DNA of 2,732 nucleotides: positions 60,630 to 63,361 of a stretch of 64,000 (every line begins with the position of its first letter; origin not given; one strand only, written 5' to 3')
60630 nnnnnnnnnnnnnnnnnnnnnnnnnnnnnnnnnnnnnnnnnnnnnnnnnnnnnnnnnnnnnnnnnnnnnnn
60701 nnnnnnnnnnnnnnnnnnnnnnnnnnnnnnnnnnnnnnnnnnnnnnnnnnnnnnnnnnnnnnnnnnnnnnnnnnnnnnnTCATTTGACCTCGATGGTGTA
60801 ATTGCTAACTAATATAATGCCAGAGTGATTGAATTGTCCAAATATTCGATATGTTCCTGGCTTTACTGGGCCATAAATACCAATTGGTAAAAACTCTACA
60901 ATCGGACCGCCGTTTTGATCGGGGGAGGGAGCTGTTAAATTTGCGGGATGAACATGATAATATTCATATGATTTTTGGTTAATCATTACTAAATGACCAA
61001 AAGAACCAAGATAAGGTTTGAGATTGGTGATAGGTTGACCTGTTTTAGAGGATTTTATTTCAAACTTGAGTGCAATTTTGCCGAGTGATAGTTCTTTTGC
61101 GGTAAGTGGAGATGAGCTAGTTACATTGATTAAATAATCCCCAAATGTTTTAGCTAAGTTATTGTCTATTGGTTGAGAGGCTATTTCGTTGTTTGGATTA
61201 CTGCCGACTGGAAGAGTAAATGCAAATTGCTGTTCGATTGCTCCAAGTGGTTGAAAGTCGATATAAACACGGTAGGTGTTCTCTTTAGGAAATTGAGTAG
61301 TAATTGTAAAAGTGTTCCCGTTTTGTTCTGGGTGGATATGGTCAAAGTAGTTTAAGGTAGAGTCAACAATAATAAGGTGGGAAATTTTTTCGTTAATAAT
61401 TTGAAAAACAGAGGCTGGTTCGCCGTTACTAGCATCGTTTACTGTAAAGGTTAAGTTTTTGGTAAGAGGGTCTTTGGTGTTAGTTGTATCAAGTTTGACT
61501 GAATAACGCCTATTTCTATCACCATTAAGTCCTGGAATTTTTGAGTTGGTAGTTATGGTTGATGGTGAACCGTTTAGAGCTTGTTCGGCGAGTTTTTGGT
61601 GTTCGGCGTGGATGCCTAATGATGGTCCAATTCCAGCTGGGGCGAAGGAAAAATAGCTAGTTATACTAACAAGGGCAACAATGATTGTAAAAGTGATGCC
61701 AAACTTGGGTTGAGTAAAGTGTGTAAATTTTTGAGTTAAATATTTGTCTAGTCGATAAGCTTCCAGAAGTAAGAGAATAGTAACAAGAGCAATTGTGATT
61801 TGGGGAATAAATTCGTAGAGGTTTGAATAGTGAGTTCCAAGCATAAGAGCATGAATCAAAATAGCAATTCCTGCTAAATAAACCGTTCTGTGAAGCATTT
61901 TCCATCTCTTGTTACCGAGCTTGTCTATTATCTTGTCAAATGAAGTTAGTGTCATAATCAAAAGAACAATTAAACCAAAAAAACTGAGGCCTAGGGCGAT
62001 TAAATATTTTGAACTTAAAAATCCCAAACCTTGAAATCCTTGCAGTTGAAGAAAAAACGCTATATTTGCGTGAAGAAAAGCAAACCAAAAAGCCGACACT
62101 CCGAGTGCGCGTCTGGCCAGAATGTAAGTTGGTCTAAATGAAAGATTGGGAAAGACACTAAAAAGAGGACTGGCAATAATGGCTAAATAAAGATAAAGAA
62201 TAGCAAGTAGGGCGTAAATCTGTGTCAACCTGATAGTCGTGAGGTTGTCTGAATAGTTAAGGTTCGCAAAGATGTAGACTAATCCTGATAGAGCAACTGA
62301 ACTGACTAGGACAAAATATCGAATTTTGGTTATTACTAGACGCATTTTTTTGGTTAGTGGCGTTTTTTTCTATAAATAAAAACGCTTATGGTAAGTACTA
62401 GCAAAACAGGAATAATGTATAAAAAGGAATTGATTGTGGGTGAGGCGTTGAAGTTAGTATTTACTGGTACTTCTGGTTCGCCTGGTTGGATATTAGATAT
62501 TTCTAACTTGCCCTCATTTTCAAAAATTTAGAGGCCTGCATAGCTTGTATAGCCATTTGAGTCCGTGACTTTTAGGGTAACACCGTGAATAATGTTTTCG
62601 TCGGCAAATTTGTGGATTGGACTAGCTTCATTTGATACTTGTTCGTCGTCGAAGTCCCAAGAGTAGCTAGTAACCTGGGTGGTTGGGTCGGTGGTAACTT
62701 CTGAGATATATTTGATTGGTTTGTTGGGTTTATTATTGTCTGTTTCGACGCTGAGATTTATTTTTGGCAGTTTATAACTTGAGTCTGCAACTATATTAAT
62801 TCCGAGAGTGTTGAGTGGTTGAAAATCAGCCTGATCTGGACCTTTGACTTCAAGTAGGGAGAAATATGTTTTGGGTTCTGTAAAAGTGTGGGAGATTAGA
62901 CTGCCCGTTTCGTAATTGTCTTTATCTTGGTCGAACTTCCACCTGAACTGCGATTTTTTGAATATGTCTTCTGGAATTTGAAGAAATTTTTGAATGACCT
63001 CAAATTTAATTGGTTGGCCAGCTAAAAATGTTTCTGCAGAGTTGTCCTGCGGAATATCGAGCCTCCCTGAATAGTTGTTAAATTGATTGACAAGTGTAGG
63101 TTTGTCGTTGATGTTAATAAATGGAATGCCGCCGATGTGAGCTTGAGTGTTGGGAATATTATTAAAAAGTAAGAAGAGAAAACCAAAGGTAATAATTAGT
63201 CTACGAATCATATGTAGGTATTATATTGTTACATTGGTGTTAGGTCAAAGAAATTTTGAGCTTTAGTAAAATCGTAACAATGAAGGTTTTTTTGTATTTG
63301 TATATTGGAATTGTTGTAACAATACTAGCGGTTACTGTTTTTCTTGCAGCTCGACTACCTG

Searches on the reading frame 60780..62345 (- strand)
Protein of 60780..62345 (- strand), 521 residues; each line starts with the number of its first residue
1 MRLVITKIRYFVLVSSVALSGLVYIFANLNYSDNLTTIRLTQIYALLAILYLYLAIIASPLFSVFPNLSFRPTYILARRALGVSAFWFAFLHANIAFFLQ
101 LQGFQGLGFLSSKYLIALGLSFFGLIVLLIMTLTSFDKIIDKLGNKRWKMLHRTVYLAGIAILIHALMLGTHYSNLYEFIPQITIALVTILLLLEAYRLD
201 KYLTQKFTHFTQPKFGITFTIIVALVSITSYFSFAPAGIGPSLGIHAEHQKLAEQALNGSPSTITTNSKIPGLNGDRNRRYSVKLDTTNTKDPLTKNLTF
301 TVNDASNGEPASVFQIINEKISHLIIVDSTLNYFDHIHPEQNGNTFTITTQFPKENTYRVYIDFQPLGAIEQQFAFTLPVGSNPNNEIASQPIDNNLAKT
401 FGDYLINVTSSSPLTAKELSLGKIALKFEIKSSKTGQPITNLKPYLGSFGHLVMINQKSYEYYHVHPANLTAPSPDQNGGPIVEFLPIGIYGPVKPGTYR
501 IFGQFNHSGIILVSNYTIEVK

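Call 3: search_protein_families(library=pfam, proteins=[window:60780-62345:-], max_evalue=1)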
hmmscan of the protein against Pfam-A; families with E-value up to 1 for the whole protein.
window:60780-62345:- (521 aa): 1 family
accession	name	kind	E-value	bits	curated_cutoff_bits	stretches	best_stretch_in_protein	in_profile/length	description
PF01794.25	Ferric_reduct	-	2.7e-08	34.3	28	1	46-161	3-119/121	Ferric reductase like transmembrane component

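Call 4: search_protein_families(library=ncbifam, proteins=[window:60780-62345:-], max_evalue=1)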
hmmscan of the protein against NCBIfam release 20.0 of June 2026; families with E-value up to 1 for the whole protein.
window:60780-62345:- (521 aa): 2 families
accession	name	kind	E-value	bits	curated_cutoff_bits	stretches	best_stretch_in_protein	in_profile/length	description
NF040998.1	MamZ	equivalog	1.2e-10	40.5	650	1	78-206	503-624/633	magnetosome biogenesis transporter MamZ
NF003831.1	PRK05419.1-2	equivalog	2.9e-09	36.8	130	1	2-201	7-195/212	protein-methionine-sulfoxide reductase heme-binding subunit MsrQ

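Call 59: search_protein_families(library=pfam, proteins=[window:60780-62345:-], max_evalue=1)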
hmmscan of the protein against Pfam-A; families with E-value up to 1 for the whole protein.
window:60780-62345:- (521 aa): 1 family
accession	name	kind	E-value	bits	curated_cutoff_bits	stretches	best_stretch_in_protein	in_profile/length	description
PF01794.25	Ferric_reduct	-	2.7e-08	34.3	28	1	46-161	3-119/121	Ferric reductase like transmembrane component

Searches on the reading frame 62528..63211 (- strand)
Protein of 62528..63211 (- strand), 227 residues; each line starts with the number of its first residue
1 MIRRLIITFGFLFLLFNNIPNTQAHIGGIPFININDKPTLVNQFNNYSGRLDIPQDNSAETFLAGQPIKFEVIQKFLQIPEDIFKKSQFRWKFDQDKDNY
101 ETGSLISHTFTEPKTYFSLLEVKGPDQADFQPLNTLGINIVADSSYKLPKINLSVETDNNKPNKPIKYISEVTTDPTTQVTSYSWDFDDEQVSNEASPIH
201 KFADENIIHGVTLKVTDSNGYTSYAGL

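Call 15: search_protein_families(library=pfam, proteins=[window:62528-63211:-], max_evalue=0.1)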
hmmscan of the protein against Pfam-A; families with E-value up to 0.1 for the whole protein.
window:62528-63211:- (227 aa): 4 families
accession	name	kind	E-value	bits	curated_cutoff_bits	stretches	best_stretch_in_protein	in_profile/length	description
PF18911.6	PKD_4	-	1.1e-13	51.4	27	1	149-222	4-75/85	PKD domain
PF00801.26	PKD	-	7.5e-07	29.5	23.5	1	164-221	15-71/80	PKD domain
PF06178.19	KdgM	-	0.021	14.9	22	1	43-122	121-201/222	Oligogalacturonate-specific porin protein (KdgM)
PF16820.11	PKD_3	-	0.086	13.1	26.3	0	149-198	2-50/68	PKD-like domain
